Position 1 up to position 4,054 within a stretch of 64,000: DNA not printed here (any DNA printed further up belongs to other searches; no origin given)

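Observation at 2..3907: STAND NTPase with a C-terminal PD-(D/E)xK-like module: possible single-gene defence or sensor protein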

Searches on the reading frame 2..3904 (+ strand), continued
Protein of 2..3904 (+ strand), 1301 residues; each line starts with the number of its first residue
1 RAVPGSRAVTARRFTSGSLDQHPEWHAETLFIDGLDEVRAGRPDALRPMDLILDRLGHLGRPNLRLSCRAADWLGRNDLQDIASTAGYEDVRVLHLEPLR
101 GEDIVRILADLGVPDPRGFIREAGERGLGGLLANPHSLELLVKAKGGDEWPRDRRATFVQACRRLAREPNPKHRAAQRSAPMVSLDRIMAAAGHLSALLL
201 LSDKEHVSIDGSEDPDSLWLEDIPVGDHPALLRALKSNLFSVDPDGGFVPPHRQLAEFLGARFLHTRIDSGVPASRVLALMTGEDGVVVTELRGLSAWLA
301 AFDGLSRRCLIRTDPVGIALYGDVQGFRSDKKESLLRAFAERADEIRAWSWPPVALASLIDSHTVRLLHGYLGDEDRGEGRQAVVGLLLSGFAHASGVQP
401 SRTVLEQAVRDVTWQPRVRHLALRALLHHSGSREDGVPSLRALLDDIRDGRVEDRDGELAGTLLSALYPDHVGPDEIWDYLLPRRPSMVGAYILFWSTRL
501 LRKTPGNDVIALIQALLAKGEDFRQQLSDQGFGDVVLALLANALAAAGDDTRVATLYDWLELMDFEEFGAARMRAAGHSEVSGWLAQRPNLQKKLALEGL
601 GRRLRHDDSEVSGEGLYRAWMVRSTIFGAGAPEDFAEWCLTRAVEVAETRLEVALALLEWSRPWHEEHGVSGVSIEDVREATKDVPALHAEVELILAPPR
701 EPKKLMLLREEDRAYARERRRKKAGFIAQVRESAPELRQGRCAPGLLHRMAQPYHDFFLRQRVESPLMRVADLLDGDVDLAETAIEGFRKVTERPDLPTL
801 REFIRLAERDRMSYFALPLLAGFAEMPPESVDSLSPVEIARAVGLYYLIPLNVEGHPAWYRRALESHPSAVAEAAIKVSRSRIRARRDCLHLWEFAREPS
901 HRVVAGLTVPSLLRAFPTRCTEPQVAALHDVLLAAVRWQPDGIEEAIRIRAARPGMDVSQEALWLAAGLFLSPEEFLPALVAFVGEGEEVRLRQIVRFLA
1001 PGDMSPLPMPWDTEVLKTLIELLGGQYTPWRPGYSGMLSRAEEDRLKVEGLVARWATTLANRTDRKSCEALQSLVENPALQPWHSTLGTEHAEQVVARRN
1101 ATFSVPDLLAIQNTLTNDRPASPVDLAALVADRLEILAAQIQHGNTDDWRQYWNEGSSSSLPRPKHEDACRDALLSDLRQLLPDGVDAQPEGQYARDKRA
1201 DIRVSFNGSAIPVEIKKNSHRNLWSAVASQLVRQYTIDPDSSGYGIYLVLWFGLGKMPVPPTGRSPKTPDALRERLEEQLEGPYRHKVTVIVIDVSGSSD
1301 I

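Call 21: find_related_loci(query=A2, collection=genome_contigs, flank=10000)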
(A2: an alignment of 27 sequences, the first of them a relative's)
Query A2 (1350 aa) in genome_contigs; peptide patterns used: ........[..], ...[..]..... (x = any residue, [..] = any of these).
600 stretches matched a pattern (row limit reached: there are more); 161 encode a relative of the query (tblastn E <= 1e-3); the best 80 are kept; 80 distinct loci.
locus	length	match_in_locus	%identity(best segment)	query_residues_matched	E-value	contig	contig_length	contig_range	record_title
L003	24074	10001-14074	66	3-1349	0e+0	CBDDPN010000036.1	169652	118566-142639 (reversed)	MAG: Longimicrobiales bacterium isolate f25bf1df-74c8-4449-8020-a8c54282f109 genome assembly, contig: contig_36, whole g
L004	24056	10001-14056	73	3-1344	0e+0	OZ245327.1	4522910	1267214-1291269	MAG: Longimicrobiales bacterium isolate a868c1f5-20c0-43c7-9325-8e090fe4a492 genome assembly, chromosome: 1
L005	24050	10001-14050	58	3-1346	0e+0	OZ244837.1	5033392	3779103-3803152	MAG: Longimicrobiales bacterium isolate 48aeeb49-8e18-4534-9786-cea19b553b3a genome assembly, chromosome: 1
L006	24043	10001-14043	54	3-1348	0e+0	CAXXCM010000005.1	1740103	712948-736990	MAG: Longimicrobiales bacterium isolate e412ea47-5c19-4bf7-87cc-fdbf85f107b6 genome assembly, contig: contig_5, whole ge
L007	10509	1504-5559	40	1-1345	0e+0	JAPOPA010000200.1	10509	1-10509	MAG: Chloroflexota bacterium isolate APA_bin_48 c_000000006422, whole genome shotgun sequence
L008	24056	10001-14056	40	13-1345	0e+0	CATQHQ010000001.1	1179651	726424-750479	MAG: Longimicrobiales bacterium isolate bdafc7ec-6e0c-465c-8f66-a453459d6fe7 genome assembly, contig: contig_1, whole ge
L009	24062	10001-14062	39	1-1344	0e+0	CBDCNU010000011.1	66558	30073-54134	MAG: Opitutales bacterium isolate 42708a05-d3cc-445b-9663-4ac609fa1cf6 genome assembly, contig: contig_11, whole genome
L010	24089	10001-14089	40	5-1329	0e+0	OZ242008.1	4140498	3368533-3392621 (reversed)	MAG: Longimicrobiales bacterium isolate 272da3a6-e101-4ee2-9c66-5470dedc8fe0 genome assembly, chromosome: 1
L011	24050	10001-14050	39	1-1348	0e+0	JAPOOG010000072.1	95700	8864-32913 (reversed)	MAG: Bryobacterales bacterium isolate APA_bin_29 c_000000246985, whole genome shotgun sequence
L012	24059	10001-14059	40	5-1350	0e+0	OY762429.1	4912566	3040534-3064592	MAG: Terriglobia bacterium isolate aa40cff0-ace7-4b53-8087-0ef5d3f4acaf genome assembly, chromosome: 1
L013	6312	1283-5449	38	1-1345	0e+0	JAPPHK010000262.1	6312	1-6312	MAG: Nitrospinota bacterium isolate RHO1_bin_79 NODE_13637_length_6312_cov_9.080550, whole genome shotgun sequence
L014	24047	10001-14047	39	5-1350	0e+0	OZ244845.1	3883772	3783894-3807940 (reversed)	MAG: Chloroflexota bacterium isolate 3460274c-b819-443f-96a0-86c9f13451b3 genome assembly, chromosome: 1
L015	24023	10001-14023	37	3-1345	0e+0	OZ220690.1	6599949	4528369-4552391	MAG: Candidatus Latescibacterota bacterium isolate 4544edd8-ea3d-4877-aa30-594cc490bc13 genome assembly, chromosome: 1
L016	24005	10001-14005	37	1-1344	0e+0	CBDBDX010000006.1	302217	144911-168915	MAG: Dehalococcoidia bacterium isolate 8c92cfc9-c77a-474a-8f27-b3407ac38a87 genome assembly, contig: contig_6, whole gen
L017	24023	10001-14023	38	4-1345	0e+0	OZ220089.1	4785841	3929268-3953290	MAG: Candidatus Latescibacterota bacterium isolate 4e2a754f-172e-45f6-b93c-83e01e84db49 genome assembly, chromosome: 1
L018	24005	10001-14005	37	1-1345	0e+0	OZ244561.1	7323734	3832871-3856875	MAG: Candidatus Latescibacterota bacterium isolate 14245923-b953-489b-b549-9f362580a9e9 genome assembly, chromosome: 1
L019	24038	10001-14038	38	1-1345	0e+0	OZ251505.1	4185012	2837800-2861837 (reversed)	MAG: uncultured Candidatus Binatia bacterium isolate 3702f2bb-6743-416a-8e02-efa82259b27a genome assembly, chromosome: 1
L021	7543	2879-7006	37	1-1345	0e+0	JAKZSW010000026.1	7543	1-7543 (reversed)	MAG: Candidatus Tectimicrobiota bacterium isolate Langseth_MAG_00043 Langseth_MAG_00043_000000000026, whole genome shotg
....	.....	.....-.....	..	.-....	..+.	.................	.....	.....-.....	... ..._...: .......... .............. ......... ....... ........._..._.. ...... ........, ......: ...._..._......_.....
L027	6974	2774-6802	36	3-1345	0e+0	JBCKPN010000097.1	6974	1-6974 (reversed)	Usitatibacteraceae bacterium isolate SLM_MC1B_24-P16 Node_97_length_6974_cov_67.300604, whole genome shotgun sequence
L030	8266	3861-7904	37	1-1345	0e+0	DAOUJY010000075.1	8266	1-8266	MAG TPA_asm: Dehalococcoidia bacterium isolate S34_283 k113_1468455, whole genome shotgun sequence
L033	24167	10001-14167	33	4-1345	0e+0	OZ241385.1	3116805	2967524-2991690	MAG: Rhodothermales bacterium isolate ca287509-31ff-4378-acd2-cec91d6888d7 genome assembly, chromosome: 1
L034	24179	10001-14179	38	1-1345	0e+0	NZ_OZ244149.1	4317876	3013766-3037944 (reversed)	MAG: Candidatus Palauibacter sp. isolate 0d4ab03e-7888-48a4-aad6-e62ffb5e22cc chromosome 1, complete sequence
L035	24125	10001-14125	37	1-1345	0e+0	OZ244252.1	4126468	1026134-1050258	MAG: uncultured Candidatus Entotheonella sp. isolate 65fe1b67-1d6c-4ee1-a728-c1902880f996 genome assembly, chromosome: 1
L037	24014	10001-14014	36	1-1345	0e+0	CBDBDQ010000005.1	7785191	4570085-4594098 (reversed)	MAG: Spirochaetia bacterium isolate f652f7ba-8847-4161-9e61-b7674eda2487 genome assembly, contig: contig_5, whole genome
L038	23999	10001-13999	36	1-1345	0e+0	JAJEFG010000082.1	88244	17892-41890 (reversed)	MAG: Acidobacteria bacterium isolate p16x43bins.1 k141_304643, whole genome shotgun sequence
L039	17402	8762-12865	37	5-1345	0e+0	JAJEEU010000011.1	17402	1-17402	MAG: Vicinamibacteria bacterium isolate p16x34bins.50 k141_946619, whole genome shotgun sequence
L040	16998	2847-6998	35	1-1345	0e+0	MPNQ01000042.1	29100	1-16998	MAG: marine group bacterium Sva0996 bin134 NODE_2366_length_29100_cov_19.3493_ID_4731, whole genome shotgun sequence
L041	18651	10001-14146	36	1-1345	0e+0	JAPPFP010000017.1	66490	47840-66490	MAG: Acidobacteriota bacterium isolate RHO1_bin_33 NODE_970_length_66490_cov_974.643923, whole genome shotgun sequence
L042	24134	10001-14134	37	1-1345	0e+0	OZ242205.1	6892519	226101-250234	MAG: Vicinamibacterales bacterium isolate eeb0043e-0032-4cf8-a264-719f6bba5173 genome assembly, chromosome: 1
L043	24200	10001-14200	35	4-1345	0e+0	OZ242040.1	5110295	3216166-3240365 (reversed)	MAG: Candidatus Multivorans sp. isolate cd603fe2-36ea-45dd-b21b-4d1cbeb73145 genome assembly, chromosome: 1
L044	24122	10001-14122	34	1-1345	0e+0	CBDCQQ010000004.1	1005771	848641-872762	MAG: Arenicellales bacterium isolate b687d975-9751-486f-9689-3abe7c8b9e48 genome assembly, contig: contig_4, whole genom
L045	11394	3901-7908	34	3-1345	0e+0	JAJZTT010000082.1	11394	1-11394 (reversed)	MAG: Proteobacteria bacterium isolate SKS3.bin88 NODE_9429_length_11394_cov_1.786012, whole genome shotgun sequence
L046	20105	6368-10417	35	3-1345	0e+0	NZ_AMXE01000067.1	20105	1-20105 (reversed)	Thauera linaloolentis 47Lol = DSM 12138 Cont67, whole genome shotgun sequence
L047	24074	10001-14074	36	1-1345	0e+0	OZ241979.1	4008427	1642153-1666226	MAG: uncultured Candidatus Binatia bacterium isolate 9577865d-1fdf-407d-8016-5da360aaf3ec genome assembly, chromosome: 1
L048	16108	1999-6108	34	1-1345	0e+0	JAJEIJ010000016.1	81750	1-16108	MAG: Acidimicrobiia bacterium isolate p16x65bins.37 k141_213675, whole genome shotgun sequence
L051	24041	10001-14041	35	3-1345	0e+0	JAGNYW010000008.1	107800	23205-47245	MAG: Methyloversatilis sp. isolate Go_SlAct_bin_233 Go_SlAct_435_length_107800_cov_34.946319, whole genome shotgun seque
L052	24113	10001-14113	35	1-1345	0e+0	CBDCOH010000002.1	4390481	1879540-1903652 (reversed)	MAG: Candidatus Spongiisociaceae bacterium isolate c8dab69f-a0b8-46d1-84ea-4e70fa3c0124 genome assembly, contig: contig_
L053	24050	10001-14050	36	1-1350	0e+0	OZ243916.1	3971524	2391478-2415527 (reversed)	MAG: uncultured Candidatus Binatia bacterium isolate 2cc28cda-9127-4ec7-a469-3bb310e7266b genome assembly, chromosome: 1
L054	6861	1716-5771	34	3-1345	0e+0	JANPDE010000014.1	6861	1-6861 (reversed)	MAG: Haliea sp. isolate VAR_78_metabat_419 VAR_78_k141_2328440, whole genome shotgun sequence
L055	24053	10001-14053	35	19-1345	0e+0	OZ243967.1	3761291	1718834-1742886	MAG: Paracoccaceae bacterium isolate 4657fcc7-8500-4423-a994-686d918c1c60 genome assembly, chromosome: 1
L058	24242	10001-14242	35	2-1345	0e+0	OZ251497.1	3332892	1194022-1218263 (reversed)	MAG: Longimicrobiales bacterium isolate 2fabaf68-fe80-4c57-8298-15a32bdfc497 genome assembly, chromosome: 1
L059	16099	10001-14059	35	3-1345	0e+0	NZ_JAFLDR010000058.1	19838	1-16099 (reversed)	MAG: Sulfuritalea sp. isolate UWPOB_SULF1 gnl_X_HMEKCNED_58, whole genome shotgun sequence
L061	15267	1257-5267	34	12-1345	0e+0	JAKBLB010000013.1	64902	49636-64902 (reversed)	MAG: Proteobacteria bacterium isolate DX2.bin19 NODE_414_length_64902_cov_263.607503, whole genome shotgun sequence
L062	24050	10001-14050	34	4-1345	0e+0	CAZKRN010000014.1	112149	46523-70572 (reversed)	MAG TPA_asm: uncultured Methyloversatilis sp. isolate SRP287051_co2_164 genome assembly, contig: NODE_373_length_112149_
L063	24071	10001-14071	32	17-1345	0e+0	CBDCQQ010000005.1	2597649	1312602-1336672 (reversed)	MAG: Arenicellales bacterium isolate b687d975-9751-486f-9689-3abe7c8b9e48 genome assembly, contig: contig_5, whole genom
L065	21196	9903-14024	34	1-1345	0e+0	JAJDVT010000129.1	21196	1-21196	MAG: Gemmatimonadetes bacterium isolate jk18x22bins.63 k141_422070, whole genome shotgun sequence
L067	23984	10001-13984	31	1-1345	3e-179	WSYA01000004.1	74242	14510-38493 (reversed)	MAG: Gallionellaceae bacterium isolate X3_MetaBAT.21 scaffold_246, whole genome shotgun sequence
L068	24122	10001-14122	34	1-1345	0e+0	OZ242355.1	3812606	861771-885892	MAG: Acidimicrobiales bacterium isolate 104998a1-4135-4d78-96d2-be0913496795 genome assembly, chromosome: 1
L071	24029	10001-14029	34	17-1345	0e+0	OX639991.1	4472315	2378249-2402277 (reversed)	MAG: Longimicrobiales bacterium isolate affa3490-31b4-448a-b7fc-cc7950b7f85b genome assembly, chromosome: 1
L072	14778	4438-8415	34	15-1345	0e+0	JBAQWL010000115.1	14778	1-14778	MAG: Gallionella sp. isolate MFD03290_ilm_asm_bin47 k127_166901, whole genome shotgun sequence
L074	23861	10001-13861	36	1-1345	2e-167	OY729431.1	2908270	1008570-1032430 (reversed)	MAG: Vicinamibacteria bacterium isolate 6b1ebb23-bf14-4213-9fd5-2478dc99539b genome assembly, chromosome: 1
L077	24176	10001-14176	36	1-1345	0e+0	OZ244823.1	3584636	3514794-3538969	MAG: Rhodothermales bacterium isolate 9ce07578-5119-4228-8939-1a3e4132b483 genome assembly, chromosome: 1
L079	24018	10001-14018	37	1-1345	0e+0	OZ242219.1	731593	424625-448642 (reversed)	MAG: Candidatus Azotimanducaceae bacterium isolate 4e3f4a33-5720-4edb-bbdd-4cf11a4da1b9 genome assembly, chromosome: 1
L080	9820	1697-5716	31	4-1345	6e-152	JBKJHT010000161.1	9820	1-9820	MAG: Burkholderiales bacterium isolate ant_bin.123 S1Ck117_3116976_flag_0_multi_20.9794_len_9820, whole genome shotgun s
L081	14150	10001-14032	32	4-1345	2e-151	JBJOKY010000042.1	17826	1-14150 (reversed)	MAG: Pseudomonadota bacterium isolate sycamorecreek_2019_sw_WHONDRS-S19S_0028_F_bin.11 scaffold_99, whole genome shotgun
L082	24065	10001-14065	30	2-1345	7e-151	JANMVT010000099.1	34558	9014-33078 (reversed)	MAG: Rhodoferax sp. isolate OTE_88_metabat_47 OTE_88_k141_689450, whole genome shotgun sequence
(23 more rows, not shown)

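Call 26: search_protein_families(library=ncbifam, proteins=[L001:8736-10001:+], max_evalue=0.01)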
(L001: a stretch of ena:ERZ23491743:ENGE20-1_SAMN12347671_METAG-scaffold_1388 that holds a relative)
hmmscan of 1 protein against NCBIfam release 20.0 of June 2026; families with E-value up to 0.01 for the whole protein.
L001:8736-10001:+ (422 aa): 2 families
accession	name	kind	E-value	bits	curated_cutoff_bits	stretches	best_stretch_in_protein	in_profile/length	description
TIGR00176.1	mobB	equivalog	0.00019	21.5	76.2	1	24-72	1-49/155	molybdopterin-guanine dinucleotide biosynthesis protein B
NF041053.1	CobW_rel_Se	equivalog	0.002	17.8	180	1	23-63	2-42/195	CobW-related selenoprotein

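Call 27: search_protein_families(library=pfam, proteins=[L001:8736-10001:+], max_evalue=0.01)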
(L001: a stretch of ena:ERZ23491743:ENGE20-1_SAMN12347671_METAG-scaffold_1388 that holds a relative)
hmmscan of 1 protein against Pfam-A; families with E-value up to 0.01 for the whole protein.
L001:8736-10001:+ (422 aa): 5 families
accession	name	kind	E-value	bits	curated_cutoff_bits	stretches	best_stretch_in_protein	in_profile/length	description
PF13635.12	DUF4143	-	9.4e-30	103.9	28.1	1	218-374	2-160/160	Domain of unknown function (DUF4143)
PF13173.12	AAA_14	-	2.3e-17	63.6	27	1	23-173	3-128/129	AAA domain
PF13191.12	AAA_16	-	9.1e-06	26.7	32.6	1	21-53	24-58/167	AAA ATPase domain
PF13401.12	AAA_22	-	0.00011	23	27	1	23-142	6-122/130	AAA domain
PF01637.24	ATPase_2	-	0.0006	20.1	33.2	1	18-49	16-47/225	ATPase domain predominantly from Archaea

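Call 30: search_protein_families(library=padloc, proteins=[L001:8736-10001:+, P0001], max_evalue=1)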
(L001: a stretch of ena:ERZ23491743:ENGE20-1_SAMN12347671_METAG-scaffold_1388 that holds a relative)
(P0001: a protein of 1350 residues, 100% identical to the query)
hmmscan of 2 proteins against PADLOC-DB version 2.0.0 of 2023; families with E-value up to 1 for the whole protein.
L001:8736-10001:+ (422 aa): 9 families
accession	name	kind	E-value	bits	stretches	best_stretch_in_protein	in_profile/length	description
PDLC04791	PDC-S01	-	9.4e-131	434.1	1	4-418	2-394/395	-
PDLC04790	PDC-S01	-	5.2e-46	155.2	2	107-408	82-407/422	-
PDLC04787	PDC-S01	-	3.8e-32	109.7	1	4-392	11-381/412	-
PDLC04789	PDC-S01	-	2.9e-30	103.6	2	106-398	76-364/375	-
PDLC04788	PDC-S01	-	1.4e-17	61.8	1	180-389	179-397/448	-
PDLC04786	PDC-S01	-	8.1e-15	52.5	1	180-390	186-402/439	-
PDLC04792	PDC-S01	-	1.8e-10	38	2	181-383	187-394/452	-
PDLC04140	mad8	-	0.00087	16.9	1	21-59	26-64/314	mads_8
PDLC04985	PDC-S27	-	0.01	12.8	1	25-116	28-113/484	-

P0001 (1350 aa): 0 families
